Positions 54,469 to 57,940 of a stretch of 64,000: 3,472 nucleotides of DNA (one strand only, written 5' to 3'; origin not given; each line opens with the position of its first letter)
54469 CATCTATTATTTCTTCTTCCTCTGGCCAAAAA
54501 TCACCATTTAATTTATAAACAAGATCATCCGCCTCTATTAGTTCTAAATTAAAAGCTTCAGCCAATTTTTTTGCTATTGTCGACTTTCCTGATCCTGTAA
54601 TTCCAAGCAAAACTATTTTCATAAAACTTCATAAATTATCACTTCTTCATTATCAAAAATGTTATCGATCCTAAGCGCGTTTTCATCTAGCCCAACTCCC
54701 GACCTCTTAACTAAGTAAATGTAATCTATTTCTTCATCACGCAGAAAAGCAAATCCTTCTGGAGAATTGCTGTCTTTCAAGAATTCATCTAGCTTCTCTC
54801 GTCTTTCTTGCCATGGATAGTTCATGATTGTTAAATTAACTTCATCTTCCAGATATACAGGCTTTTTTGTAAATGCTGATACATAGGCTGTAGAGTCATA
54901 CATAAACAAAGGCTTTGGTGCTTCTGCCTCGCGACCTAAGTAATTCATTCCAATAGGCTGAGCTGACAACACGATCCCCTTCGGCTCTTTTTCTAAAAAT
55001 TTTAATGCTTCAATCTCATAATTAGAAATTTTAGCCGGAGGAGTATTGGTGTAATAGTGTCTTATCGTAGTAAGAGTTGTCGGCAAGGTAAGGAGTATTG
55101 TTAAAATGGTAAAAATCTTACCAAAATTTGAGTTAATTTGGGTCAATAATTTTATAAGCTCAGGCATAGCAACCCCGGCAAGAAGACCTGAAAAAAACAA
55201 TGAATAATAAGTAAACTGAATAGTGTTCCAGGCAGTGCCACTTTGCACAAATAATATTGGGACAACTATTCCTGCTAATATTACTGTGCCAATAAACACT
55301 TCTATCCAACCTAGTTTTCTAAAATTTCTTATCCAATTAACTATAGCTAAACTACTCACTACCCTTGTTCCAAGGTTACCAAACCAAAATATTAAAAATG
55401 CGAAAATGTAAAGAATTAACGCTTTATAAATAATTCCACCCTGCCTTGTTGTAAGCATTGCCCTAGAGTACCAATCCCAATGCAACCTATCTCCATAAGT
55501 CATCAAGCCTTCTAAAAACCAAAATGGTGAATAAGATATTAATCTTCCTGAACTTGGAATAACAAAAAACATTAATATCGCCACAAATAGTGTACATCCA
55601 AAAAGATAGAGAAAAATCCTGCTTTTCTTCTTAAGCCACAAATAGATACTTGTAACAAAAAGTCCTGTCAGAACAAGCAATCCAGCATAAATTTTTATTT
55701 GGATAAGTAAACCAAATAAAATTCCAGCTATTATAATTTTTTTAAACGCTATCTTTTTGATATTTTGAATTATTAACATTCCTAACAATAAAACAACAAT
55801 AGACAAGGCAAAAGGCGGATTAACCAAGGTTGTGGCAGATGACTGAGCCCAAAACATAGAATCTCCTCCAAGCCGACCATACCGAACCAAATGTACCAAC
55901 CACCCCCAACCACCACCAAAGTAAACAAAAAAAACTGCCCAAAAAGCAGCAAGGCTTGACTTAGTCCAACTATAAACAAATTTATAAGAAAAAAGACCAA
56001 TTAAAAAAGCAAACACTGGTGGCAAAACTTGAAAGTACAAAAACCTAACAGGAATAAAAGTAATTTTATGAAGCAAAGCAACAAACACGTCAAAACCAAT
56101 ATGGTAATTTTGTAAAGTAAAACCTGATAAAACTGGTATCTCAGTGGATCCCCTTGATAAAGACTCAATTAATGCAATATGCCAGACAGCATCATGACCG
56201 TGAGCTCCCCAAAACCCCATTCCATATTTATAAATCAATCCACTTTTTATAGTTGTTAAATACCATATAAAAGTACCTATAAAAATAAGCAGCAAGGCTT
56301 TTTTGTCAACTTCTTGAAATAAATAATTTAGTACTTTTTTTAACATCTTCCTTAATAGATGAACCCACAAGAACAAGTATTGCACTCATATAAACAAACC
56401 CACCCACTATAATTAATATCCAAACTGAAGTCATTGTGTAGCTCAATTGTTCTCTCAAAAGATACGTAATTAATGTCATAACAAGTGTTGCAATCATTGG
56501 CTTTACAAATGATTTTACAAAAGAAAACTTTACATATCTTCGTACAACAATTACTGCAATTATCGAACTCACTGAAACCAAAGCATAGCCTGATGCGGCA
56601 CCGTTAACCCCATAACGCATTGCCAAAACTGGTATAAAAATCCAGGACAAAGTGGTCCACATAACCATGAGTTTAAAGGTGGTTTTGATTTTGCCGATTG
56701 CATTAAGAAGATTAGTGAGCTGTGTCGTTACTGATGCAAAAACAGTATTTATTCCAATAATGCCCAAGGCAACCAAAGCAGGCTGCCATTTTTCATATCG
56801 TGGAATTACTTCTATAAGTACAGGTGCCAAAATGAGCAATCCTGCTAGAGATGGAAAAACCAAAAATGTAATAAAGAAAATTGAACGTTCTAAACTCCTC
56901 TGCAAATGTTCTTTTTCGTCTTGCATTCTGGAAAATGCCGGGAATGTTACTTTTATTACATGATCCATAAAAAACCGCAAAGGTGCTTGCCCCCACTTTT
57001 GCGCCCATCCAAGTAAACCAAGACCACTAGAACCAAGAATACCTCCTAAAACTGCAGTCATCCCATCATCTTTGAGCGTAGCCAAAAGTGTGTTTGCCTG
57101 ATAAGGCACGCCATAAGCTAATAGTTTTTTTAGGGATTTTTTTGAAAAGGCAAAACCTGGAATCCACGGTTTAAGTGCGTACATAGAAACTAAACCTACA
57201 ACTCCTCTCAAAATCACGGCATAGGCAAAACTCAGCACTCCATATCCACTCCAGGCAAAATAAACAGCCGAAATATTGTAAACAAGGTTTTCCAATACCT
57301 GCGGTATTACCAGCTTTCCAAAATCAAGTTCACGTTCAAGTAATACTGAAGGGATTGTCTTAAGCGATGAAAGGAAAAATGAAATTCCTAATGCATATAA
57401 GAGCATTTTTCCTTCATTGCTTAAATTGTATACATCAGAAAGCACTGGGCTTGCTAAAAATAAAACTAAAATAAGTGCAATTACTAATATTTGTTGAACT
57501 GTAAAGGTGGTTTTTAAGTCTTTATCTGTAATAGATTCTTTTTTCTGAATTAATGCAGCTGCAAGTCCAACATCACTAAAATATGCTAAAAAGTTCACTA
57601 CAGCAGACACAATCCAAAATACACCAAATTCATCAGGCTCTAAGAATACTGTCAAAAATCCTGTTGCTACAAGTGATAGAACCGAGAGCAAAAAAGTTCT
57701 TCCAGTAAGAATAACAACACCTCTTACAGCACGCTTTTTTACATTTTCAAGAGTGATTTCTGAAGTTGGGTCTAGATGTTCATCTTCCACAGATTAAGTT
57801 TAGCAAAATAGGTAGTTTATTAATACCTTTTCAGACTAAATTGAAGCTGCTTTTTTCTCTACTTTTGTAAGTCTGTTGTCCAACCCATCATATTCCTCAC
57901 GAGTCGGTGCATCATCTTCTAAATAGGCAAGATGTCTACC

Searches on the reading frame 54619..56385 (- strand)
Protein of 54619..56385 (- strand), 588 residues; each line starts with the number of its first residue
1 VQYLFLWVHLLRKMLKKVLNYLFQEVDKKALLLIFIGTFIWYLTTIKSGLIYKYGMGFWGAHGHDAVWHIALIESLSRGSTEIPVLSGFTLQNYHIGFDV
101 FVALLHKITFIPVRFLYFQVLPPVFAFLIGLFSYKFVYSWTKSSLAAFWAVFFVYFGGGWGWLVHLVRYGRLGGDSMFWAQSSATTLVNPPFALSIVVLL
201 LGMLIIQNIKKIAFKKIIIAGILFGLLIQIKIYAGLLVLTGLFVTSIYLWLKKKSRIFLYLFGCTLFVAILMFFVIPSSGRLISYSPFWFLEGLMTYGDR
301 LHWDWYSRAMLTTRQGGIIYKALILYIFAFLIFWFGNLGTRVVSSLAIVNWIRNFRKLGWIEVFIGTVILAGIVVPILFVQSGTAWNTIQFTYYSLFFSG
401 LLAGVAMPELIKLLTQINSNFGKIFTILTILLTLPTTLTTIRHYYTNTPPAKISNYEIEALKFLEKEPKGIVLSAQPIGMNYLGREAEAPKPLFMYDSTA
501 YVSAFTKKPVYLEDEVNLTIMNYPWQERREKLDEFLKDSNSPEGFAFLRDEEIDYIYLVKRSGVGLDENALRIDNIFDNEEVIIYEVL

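Call 6: search_protein_families(library=pfam, proteins=[window:54619-56385:-], max_evalue=0.01)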
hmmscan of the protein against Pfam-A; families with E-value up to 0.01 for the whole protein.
window:54619-56385:- (588 aa): 0 families

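Call 44: find_homologous_proteins(query=window:54619-56385:-, max_evalue=1e-10)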
Query window:54619-56385:- (588 aa): 1073 proteins with E <= 1e-10 among 8000 candidates; the best 120 are listed.
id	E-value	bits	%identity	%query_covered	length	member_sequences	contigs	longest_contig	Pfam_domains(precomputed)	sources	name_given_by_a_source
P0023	0.0e+0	1282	100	98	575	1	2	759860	-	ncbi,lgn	-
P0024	1.9e-264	897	67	98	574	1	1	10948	-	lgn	-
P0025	8.5e-208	710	57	98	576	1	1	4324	-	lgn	-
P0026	6.1e-183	628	52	98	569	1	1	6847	-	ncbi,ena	ncbi:MAG: hypothetical protein AAB875_03450 [Patescibacteria group bacterium]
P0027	1.1e-179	617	51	93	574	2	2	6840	-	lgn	-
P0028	2.3e-177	610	51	98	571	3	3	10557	-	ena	-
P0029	4.6e-177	609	51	95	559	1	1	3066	-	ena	-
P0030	5.2e-177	609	49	98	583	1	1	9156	-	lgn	-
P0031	5.9e-177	608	51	96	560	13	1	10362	-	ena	-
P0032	7.8e-177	608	48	96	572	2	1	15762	-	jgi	jgi:hypothetical protein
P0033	2.0e-176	607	49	97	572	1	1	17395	-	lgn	-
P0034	2.7e-176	606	51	95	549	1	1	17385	-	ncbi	-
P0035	3.4e-176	606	48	96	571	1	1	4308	-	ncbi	-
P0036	7.9e-176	605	49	98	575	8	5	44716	-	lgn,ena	-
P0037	2.5e-175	603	51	96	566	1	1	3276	-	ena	-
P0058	2.9e-172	593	48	96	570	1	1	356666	-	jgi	jgi:hypothetical protein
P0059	3.6e-172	593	49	98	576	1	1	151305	-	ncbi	-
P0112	6.1e-168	579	48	96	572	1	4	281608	-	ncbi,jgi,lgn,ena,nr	ncbi:hypothetical protein KKE18_04190 [Patescibacteria group bacterium]|nr:hypothetical protein [Pat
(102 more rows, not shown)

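Call 57: predict_structure(alignment_id=A3)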
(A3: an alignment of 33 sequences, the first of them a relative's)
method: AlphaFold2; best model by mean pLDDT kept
length: 575 residues; sequences in the alignment: 33
mean_pLDDT: 89.3   pTM: 0.90
mean pLDDT of the five models: 89.3, 88.7, 87.6, 87.6, 86.5
residues with pLDDT >= 90: 391; 70-90: 151; 50-70: 28; < 50: 5
segments of 3 or more residues with pLDDT < 50: 468-472
pLDDT, mean of each block of 10 residues (from residue 1): 81 92 92 90 78 89 92 89 89 96 93 96 96 97 90 89 73 75 96 83 95 93 96 94 94 93 65 87 86 93 92 94 93 93 93 96 85 83 95 96 95 94 85 84 96 96 64 65 80 94 85 92 92 96 90 92 96 97
secondary structure, 60 per line:
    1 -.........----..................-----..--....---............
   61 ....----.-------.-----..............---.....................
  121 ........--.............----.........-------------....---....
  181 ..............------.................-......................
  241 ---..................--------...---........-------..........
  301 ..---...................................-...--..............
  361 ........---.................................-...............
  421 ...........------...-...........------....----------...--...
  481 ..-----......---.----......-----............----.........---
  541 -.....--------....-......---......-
elements in order: H2-10 H15-32 E42-45 H49-64 H83-96 H100-128 H131-143 H148-156 H170-173 H177-194 H201-217 H219-240 H244-261 E270-272 H276-283 H291-302 H306-340 H347-365 E366-368 H372-404 H406-431 E438-440 H442-452 E459-462 H488-493 H502-507 H513-524 H529-537 E542-546 H555-558 E560-565 E569-574

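Call 60: fold_search(model_id=the predicted structure, library=pdb)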
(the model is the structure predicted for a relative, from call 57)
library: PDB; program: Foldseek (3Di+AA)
matches with E <= 10: 339; with E <= 0.001: 23
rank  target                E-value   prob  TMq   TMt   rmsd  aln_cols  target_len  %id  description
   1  6s7o_A                1.4e-08  1.00  0.53  0.47  13.8       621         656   11  Cryo-EM structure of human oligosaccharyltransferase complex OST-A (released 2019-12-18)
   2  6s7t_A                1.5e-08  1.00  0.51  0.43  13.8       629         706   10  Cryo-EM structure of human oligosaccharyltransferase complex OST-B (released 2019-12-18)
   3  6ezn_F                1.9e-08  1.00  0.53  0.48  12.4       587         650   11  Cryo-EM structure of the yeast oligosaccharyltransferase (OST) complex (released 2018-01-17)
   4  8b6l_I                2.5e-08  1.00  0.50  0.43  14.7       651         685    9  Subtomogram average of the human Sec61-TRAP-OSTA-translocon (released 2022-12-07)
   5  7oci_F                2.9e-08  1.00  0.53  0.48  10.3       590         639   11  Cryo-EM structure of yeast Ost6p containing oligosaccharyltransferase complex (released 2022-02-16)
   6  9n9j_I                3.1e-08  1.00  0.51  0.43  14.9       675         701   10  Structure of a GRP94 folding intermediate engaged with a CCDC134- and FKBP11-bound secretory translocon (released 2025-11-19)
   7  8agc_A                4.1e-08  1.00  0.48  0.41  15.0       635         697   11  Structure of yeast oligosaccharylransferase complex with lipid-linked oligosaccharide and non-acceptor peptide bound (released 2022-12-07)
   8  8age_A                5.5e-08  1.00  0.52  0.47  12.6       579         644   13  Structure of yeast oligosaccharylransferase complex with acceptor peptide bound (released 2022-12-07)
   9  8agb_A                5.8e-08  1.00  0.53  0.48  10.5       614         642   11  Structure of yeast oligosaccharylransferase complex with lipid-linked oligosaccharide bound (released 2022-12-07)
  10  6c26_A                8.2e-08  1.00  0.51  0.46  13.3       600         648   12  The Cryo-EM structure of a eukaryotic oligosaccharyl transferase complex (released 2018-01-31)
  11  6ftg_5                1.6e-07  1.00  0.52  0.47  12.9       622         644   11  Subtomogram average of OST-containing ribosome-translocon complexes from canine rough microsomal membranes (released 2018-03-21)
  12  8pn9_A                2.9e-07  1.00  0.52  0.47  13.3       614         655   10  Structure of human oligosaccharyltransferase OST-A complex bound to NGI-1 (released 2024-05-08)
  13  7zlh_A                3.2e-07  1.00  0.52  0.47  12.4       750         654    9  Cryo-EM structure of C-mannosyltransferase CeDPY19, in apo state, bound to CMT2-Fab and anti-Fab nanobody (released 2023-01-11)
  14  5gmy_A                9.1e-07  1.00  0.52  0.37  12.8       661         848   13  Crystal structure of the Archaeoglobus fulgidus oligosaccharyltransferase (O29867_ARCFU) tethered with an acceptor pep (released 2017-02-01)
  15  7zli_A                1.2e-06  1.00  0.52  0.46  12.2       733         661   10  Cryo-EM structure of C-mannosyltransferase CeDPY19, in complex with Dol25-P-Man and bound to CMT2-Fab and anti-Fab nan (released 2023-01-11)
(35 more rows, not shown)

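Call 72: find_encoding_contigs(protein=P0058, flank=7000, max_places=1)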
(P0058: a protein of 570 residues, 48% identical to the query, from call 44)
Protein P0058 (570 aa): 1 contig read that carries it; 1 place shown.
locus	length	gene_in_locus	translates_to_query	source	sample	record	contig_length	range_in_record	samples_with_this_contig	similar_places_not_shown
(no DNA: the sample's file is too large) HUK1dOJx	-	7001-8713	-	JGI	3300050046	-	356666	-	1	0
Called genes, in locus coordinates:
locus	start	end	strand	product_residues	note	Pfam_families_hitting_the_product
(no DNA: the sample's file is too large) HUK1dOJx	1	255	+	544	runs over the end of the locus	PF13231:PMT_2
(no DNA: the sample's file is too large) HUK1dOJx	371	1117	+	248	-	PF00535:Glycos_transf_2, PF10111:Glyco_tranf_2_2, PF13641:Glyco_tranf_2_3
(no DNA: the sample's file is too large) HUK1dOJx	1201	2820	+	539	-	-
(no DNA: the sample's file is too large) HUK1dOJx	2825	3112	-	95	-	-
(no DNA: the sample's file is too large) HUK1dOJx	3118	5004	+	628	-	-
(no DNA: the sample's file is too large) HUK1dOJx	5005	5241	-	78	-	-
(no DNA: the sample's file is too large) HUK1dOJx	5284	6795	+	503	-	PF01943:Polysacc_synt, PF13440:Polysacc_synt_3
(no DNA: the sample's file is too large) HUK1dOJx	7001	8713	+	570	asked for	-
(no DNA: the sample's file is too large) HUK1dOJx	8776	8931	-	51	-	-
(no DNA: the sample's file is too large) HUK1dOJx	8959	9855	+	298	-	PF00535:Glycos_transf_2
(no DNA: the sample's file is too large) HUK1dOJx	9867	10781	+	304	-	PF00535:Glycos_transf_2, PF13641:Glyco_tranf_2_3, PF13632:Glyco_trans_2_3 (faint)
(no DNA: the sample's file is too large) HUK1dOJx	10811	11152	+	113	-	-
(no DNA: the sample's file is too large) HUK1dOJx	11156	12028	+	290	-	PF00535:Glycos_transf_2, PF10111:Glyco_tranf_2_2 (weak)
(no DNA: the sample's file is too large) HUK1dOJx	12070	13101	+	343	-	PF00534:Glycos_transf_1, PF13692:Glyco_trans_1_4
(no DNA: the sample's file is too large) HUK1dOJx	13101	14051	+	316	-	PF13641:Glyco_tranf_2_3, PF00535:Glycos_transf_2, PF10111:Glyco_tranf_2_2 (faint)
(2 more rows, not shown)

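Call 73: find_encoding_contigs(protein=P0112, flank=7000, max_places=1)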
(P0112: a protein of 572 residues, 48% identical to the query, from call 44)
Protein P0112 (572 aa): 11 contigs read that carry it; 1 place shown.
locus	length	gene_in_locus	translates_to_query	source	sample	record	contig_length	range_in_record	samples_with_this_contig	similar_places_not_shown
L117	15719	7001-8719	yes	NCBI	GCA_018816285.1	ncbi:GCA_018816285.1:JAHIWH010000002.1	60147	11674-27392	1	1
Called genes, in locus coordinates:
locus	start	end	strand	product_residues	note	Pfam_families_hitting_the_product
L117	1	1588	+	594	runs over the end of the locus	PF10131:PTPS_related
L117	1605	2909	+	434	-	-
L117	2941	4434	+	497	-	PF01943:Polysacc_synt, PF13440:Polysacc_synt_3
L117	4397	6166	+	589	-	-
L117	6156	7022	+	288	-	PF13489:Methyltransf_23, PF08003:Methyltransf_9 (weak), PF13847:Methyltransf_31, PF08241:Methyltransf_11, PF08242:Methyltransf_12, PF13649:Methyltransf_25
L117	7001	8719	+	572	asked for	-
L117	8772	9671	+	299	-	PF00535:Glycos_transf_2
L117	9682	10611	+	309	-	PF00535:Glycos_transf_2, PF13641:Glyco_tranf_2_3, PF13632:Glyco_trans_2_3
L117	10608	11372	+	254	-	PF00535:Glycos_transf_2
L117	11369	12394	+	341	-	PF00534:Glycos_transf_1, PF13692:Glyco_trans_1_4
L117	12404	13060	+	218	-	PF01209:Ubie_methyltran, PF13489:Methyltransf_23, PF01728:FtsJ (weak), PF05219:DREV (weak), PF13847:Methyltransf_31, PF08241:Methyltransf_11, PF08242:Methyltransf_12, PF13649:Methyltransf_25, +1 more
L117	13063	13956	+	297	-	PF00535:Glycos_transf_2, PF10111:Glyco_tranf_2_2 (faint), PF13641:Glyco_tranf_2_3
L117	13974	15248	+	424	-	-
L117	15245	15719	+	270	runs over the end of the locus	PF00535:Glycos_transf_2, PF10111:Glyco_tranf_2_2, PF13641:Glyco_tranf_2_3, PF13632:Glyco_trans_2_3 (weak)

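Call 74: find_encoding_contigs(protein=P0059, flank=7000, max_places=1)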
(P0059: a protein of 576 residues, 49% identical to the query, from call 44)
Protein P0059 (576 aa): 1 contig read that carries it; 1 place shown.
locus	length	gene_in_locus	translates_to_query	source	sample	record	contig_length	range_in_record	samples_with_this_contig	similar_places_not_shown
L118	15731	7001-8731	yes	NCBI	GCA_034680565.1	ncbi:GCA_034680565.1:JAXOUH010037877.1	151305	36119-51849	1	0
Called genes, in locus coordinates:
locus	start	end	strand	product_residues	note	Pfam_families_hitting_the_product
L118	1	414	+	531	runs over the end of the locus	PF13231:PMT_2 (weak)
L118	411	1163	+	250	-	PF00535:Glycos_transf_2, PF10111:Glyco_tranf_2_2 (weak), PF13641:Glyco_tranf_2_3 (faint)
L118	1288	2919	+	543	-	-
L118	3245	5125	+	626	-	-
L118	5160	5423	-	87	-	-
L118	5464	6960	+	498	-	PF01943:Polysacc_synt, PF13440:Polysacc_synt_3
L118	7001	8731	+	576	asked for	-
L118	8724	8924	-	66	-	-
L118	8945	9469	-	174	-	PF00561:Abhydrolase_1 (weak), PF20408:Abhydrolase_11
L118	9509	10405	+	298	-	PF00535:Glycos_transf_2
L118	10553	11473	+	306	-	PF00535:Glycos_transf_2, PF13641:Glyco_tranf_2_3, PF13632:Glyco_trans_2_3 (faint)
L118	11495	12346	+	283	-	PF00535:Glycos_transf_2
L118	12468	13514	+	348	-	PF13439:Glyco_transf_4 (faint), PF00534:Glycos_transf_1, PF13692:Glyco_trans_1_4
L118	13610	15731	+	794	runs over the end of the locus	PF09586:YfhO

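Call 77: search_protein_families(library=ncbifam, proteins=[P0023], max_evalue=0.01)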
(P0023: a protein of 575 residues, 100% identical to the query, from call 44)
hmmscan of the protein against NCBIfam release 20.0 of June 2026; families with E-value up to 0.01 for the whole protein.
P0023 (575 aa): 0 families

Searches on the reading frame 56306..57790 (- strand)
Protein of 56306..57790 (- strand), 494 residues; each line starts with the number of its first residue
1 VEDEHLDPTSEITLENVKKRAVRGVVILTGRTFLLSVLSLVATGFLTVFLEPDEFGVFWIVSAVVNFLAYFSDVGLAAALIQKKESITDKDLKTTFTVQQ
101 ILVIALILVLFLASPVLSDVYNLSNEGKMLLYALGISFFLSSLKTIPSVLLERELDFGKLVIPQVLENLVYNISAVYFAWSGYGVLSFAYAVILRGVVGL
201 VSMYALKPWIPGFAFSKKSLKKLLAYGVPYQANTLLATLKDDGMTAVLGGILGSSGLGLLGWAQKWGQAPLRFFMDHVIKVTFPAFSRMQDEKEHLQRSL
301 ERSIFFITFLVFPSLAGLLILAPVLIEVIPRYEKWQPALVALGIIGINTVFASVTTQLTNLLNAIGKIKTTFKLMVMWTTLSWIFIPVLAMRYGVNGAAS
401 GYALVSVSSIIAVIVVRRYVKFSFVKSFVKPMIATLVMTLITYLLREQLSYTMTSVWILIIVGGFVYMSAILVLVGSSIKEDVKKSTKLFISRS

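Call 3: search_protein_families(library=pfam, proteins=[window:56306-57790:-], max_evalue=0.01)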
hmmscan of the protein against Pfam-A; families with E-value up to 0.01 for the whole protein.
window:56306-57790:- (494 aa): 2 families
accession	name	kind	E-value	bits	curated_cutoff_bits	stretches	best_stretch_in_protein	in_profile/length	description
PF13440.11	Polysacc_synt_3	-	2e-58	198.4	23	1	47-329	3-283/293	Polysaccharide biosynthesis protein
PF01943.22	Polysacc_synt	-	4.6e-23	82.5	28.2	1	22-290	2-274/274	Polysaccharide biosynthesis protein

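Call 10: search_protein_families(library=ncbifam, proteins=[window:56306-57790:-], max_evalue=0.001)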
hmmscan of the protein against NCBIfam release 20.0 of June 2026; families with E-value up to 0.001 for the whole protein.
window:56306-57790:- (494 aa): 3 families
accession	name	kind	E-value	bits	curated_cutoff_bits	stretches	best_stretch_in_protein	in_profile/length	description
NF007773.0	PRK10459.1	equivalog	1.7e-46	159.2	273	1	18-485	4-477/492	MOP flippase family protein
NF058658.1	Oglyco_Wzx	exception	1.9e-38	132.7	720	1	17-481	6-470/478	O-glycosylation flippase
NF047674.1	TeichurnBiosyTuaB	equivalog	1.8e-33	116.3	580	1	15-469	2-464/469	teichuronic acid biosynthesis protein TuaB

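Call 53: search_solved_structures(query=window:56306-57790:-, max_evalue=1)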
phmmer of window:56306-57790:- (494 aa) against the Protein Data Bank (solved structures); distinct sequences matched with E-value up to 1: 0.
